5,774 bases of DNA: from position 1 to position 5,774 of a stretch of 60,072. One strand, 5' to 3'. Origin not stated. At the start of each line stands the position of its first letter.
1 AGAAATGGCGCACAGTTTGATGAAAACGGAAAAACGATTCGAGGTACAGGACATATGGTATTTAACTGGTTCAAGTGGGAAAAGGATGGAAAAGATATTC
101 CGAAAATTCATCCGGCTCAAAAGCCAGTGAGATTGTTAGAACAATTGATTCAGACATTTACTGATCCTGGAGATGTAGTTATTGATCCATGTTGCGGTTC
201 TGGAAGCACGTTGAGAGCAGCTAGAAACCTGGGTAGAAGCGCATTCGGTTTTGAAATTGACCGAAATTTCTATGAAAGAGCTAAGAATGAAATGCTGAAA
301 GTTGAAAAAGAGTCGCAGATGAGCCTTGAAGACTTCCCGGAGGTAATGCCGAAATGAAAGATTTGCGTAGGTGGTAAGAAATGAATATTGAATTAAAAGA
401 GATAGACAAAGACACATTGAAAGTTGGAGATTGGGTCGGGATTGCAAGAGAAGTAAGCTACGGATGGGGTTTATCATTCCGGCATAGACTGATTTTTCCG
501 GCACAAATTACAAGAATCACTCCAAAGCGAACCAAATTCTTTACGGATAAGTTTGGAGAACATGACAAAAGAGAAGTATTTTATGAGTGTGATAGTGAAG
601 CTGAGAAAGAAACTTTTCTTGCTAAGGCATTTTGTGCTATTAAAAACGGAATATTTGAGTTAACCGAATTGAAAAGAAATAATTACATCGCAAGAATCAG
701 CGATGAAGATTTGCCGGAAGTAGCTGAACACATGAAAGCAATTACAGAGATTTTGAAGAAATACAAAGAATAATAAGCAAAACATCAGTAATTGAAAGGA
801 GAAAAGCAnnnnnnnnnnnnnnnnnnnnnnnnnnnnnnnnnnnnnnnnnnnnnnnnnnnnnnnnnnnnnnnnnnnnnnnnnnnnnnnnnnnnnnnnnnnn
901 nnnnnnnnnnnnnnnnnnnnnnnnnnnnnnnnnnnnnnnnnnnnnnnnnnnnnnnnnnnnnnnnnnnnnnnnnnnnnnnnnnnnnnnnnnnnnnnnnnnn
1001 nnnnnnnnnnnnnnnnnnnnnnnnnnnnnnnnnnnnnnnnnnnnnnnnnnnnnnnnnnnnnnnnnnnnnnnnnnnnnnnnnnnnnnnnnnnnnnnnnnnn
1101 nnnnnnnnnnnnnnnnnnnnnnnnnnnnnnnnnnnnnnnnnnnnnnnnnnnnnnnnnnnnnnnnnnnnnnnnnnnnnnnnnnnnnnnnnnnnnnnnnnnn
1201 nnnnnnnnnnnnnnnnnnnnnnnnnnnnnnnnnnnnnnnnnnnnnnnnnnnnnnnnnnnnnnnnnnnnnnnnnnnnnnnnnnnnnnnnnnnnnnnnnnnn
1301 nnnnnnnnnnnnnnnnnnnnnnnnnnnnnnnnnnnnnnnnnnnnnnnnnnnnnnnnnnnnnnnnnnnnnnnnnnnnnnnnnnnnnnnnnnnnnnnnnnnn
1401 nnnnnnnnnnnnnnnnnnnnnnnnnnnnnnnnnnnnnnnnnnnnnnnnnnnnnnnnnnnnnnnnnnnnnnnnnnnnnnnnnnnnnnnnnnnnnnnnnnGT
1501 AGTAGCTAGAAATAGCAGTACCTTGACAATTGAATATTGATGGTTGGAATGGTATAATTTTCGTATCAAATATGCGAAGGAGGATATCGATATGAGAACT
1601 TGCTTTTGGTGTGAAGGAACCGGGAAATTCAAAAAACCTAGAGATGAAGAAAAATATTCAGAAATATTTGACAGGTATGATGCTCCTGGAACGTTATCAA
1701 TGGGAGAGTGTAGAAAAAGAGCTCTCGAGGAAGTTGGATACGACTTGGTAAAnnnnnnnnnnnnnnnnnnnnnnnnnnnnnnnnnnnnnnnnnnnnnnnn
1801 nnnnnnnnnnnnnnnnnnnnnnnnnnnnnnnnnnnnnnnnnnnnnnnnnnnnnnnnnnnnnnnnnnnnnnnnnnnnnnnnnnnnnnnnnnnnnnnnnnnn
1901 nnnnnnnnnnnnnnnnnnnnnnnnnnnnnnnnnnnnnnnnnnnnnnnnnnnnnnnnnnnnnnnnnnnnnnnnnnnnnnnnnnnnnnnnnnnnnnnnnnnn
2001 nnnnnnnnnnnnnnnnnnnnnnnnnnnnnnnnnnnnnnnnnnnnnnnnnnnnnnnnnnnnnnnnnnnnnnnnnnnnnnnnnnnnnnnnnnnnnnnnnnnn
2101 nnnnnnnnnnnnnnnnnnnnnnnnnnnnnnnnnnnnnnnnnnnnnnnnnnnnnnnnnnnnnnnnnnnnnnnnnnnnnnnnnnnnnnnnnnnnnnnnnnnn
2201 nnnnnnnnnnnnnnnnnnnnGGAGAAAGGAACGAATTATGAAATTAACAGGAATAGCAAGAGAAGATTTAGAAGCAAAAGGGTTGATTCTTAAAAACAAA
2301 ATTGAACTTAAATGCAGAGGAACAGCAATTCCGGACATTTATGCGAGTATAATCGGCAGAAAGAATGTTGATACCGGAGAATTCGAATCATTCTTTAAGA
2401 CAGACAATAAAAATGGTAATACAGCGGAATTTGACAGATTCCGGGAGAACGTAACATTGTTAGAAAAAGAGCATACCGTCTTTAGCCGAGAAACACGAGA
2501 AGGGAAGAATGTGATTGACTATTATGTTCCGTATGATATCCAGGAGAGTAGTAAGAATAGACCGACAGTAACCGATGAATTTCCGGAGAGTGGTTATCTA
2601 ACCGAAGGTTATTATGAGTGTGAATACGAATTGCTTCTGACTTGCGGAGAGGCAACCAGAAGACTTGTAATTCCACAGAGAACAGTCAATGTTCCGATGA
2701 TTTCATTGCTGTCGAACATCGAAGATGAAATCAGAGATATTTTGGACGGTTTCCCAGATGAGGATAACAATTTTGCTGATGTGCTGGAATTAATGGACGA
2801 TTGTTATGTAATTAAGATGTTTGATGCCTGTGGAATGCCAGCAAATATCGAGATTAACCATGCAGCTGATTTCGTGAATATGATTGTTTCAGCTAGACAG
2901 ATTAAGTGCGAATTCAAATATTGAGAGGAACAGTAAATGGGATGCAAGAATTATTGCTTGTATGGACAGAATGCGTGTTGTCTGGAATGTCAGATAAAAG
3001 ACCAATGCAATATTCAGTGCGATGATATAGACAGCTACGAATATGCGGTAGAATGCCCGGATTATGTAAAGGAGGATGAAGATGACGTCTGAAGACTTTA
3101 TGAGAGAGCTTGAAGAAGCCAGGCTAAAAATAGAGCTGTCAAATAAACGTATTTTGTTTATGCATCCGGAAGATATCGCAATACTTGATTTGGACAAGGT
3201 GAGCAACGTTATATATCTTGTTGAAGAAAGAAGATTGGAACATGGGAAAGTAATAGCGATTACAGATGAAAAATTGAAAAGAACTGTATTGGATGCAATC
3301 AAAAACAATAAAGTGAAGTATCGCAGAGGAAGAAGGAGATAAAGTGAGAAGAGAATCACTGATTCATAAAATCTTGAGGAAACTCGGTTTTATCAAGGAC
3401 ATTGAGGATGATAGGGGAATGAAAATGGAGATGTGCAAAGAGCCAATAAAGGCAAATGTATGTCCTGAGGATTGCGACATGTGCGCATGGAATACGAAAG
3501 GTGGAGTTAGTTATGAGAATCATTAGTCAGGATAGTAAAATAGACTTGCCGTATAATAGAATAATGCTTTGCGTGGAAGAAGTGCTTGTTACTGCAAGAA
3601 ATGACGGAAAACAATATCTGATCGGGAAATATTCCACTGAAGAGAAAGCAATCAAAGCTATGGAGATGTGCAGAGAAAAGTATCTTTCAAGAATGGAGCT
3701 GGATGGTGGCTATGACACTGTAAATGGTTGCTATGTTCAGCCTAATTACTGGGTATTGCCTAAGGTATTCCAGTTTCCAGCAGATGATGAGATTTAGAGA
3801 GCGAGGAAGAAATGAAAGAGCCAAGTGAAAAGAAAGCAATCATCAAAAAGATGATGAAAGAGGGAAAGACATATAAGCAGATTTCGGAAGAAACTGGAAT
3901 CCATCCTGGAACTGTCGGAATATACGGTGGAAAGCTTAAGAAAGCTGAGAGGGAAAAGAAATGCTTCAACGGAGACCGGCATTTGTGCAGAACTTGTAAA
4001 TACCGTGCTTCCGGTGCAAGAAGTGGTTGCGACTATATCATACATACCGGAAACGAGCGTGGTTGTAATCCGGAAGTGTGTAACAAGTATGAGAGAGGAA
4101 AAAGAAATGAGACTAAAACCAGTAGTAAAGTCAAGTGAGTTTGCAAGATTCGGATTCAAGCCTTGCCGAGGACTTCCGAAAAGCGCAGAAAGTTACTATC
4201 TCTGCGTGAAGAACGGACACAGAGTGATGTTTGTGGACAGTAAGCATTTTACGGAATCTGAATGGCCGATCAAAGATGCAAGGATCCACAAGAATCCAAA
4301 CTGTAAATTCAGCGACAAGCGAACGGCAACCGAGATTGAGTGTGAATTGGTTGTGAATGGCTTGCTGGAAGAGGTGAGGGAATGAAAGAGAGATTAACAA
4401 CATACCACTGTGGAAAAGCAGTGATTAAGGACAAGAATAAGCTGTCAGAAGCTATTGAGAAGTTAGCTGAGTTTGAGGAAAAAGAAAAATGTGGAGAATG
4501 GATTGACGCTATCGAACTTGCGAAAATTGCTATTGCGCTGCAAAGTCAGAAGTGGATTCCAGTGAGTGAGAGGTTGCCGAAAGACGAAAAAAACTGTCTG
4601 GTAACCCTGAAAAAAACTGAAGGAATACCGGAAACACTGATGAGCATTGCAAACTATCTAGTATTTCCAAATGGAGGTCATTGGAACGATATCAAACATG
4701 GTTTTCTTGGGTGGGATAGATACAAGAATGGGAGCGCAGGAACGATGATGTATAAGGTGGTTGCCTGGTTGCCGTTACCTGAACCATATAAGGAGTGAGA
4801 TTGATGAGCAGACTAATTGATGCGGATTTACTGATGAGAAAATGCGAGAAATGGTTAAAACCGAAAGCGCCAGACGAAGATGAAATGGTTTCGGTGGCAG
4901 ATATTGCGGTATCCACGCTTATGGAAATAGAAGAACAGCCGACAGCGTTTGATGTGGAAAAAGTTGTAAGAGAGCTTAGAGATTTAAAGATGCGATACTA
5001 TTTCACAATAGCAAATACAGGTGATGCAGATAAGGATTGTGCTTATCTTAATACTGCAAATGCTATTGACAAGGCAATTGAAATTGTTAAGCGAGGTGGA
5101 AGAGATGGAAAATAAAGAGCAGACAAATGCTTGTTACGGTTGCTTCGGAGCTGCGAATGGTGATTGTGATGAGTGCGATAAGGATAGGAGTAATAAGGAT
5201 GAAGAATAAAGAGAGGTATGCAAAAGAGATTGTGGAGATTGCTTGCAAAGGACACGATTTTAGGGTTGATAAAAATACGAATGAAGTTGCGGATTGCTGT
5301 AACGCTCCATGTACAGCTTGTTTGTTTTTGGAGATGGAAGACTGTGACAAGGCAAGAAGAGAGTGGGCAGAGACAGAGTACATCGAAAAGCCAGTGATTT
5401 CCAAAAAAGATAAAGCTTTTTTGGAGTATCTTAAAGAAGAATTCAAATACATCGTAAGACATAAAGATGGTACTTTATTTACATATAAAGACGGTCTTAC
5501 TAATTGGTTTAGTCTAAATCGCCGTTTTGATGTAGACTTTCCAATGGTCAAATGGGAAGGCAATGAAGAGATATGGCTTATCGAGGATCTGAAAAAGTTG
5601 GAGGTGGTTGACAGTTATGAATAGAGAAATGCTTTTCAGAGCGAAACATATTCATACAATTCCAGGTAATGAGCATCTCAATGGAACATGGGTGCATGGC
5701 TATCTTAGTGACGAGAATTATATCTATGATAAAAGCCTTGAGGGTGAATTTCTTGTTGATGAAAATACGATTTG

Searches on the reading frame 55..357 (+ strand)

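Call 23: search_protein_families(library=phrogs, proteins=[window:55-357:+])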
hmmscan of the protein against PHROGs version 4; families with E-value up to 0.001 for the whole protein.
window:55-357:+ (100 aa): 11 families
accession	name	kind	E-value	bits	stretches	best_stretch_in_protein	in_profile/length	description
phrog_67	-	other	6.3e-33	115.8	1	12-88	275-351/743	DNA methyltransferase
phrog_3008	-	other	7.1e-29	101.8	1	2-94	129-225/244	DNA methyltransferase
phrog_18293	-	other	5.8e-21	75.6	1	17-88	44-115/119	methyltransferase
phrog_498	-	other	3.1e-18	66.7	1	8-83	348-423/633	DNA methyltransferase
phrog_6952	-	other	3.4e-15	57.4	1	16-80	111-175/181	DNA methyltransferase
phrog_23085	-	unknown function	8.4e-13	49.2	1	6-86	31-111/138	-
phrog_23148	-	unknown function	3.6e-08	34.6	1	16-78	82-144/165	-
phrog_18146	-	other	3.4e-06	27.2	1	24-70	54-101/452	DNA methyltransferase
phrog_16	-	DNA, RNA and nucleotide metabolism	5.2e-06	25.9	1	24-94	853-924/986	DNA helicase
phrog_8769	-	other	1.1e-05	26.2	1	31-76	4-49/71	methyltransferase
phrog_23224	-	other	0.00049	20.5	1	17-91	229-303/305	DNA methyltransferase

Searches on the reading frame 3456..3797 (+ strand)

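Call 23: search_protein_families(library=phrogs, proteins=[window:3456-3797:+])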
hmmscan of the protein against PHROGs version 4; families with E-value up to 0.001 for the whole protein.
window:3456-3797:+ (113 aa): 2 families
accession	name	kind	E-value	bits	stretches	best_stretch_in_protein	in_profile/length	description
phrog_25456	-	unknown function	9.2e-19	68.8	1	20-113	1-107/109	-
phrog_4601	-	unknown function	1.6e-05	26.2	1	22-109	4-84/85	-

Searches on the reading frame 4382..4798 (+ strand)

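Call 23: search_protein_families(library=phrogs, proteins=[window:4382-4798:+])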
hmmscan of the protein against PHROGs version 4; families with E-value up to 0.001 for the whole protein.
window:4382-4798:+ (138 aa): 4 families
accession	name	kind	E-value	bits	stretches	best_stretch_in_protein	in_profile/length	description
phrog_15198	-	unknown function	5.5e-12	47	1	35-138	62-155/159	-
phrog_924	-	unknown function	4.1e-11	44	1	35-138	71-152/267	-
phrog_7704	-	unknown function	4e-07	31.1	1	24-138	74-171/173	-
phrog_60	-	unknown function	7.6e-05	23.5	1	50-136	217-279/461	-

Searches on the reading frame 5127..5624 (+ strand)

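Call 23: search_protein_families(library=phrogs, proteins=[window:5127-5624:+])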
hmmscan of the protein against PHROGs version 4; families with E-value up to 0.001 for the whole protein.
window:5127-5624:+ (165 aa): 1 family
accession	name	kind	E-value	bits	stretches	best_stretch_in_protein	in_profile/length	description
phrog_22292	-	unknown function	1.1e-27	97.7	1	25-162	1-150/155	-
